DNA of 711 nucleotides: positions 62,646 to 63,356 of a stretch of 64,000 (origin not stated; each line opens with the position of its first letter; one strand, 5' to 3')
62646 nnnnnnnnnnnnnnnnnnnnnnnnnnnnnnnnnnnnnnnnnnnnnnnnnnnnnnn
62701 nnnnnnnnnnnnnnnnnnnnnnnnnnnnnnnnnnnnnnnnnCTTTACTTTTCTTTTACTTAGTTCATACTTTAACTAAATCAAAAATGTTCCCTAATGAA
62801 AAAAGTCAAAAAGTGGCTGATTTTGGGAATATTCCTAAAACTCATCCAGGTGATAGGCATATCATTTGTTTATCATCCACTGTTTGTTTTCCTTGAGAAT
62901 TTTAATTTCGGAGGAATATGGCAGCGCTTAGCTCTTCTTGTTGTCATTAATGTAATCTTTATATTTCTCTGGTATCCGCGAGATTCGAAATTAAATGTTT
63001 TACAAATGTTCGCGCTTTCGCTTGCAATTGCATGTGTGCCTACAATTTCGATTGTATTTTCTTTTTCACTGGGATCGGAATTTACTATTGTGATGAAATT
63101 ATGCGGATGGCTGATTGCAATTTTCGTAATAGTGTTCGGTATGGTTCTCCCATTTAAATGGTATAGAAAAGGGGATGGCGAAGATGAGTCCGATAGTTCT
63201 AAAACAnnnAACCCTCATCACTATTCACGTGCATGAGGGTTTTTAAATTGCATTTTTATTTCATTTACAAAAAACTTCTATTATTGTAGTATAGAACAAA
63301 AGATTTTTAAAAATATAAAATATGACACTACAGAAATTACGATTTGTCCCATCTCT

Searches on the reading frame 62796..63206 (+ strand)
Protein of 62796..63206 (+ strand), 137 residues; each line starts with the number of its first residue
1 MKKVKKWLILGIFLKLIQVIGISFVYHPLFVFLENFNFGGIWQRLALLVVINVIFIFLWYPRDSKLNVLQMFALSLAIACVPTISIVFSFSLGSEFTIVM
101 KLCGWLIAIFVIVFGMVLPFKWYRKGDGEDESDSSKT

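Call 79: search_protein_families(library=pfam, proteins=[window:62796-63206:+], max_evalue=0.01)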
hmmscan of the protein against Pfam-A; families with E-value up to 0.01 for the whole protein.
window:62796-63206:+ (137 aa): 0 families

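Call 88: find_encoding_contigs(protein=window:62796-63206:+, flank=10000, max_places=4)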
Protein window:62796-63206:+ (137 aa): no gene with exactly this product is on record in the collection.
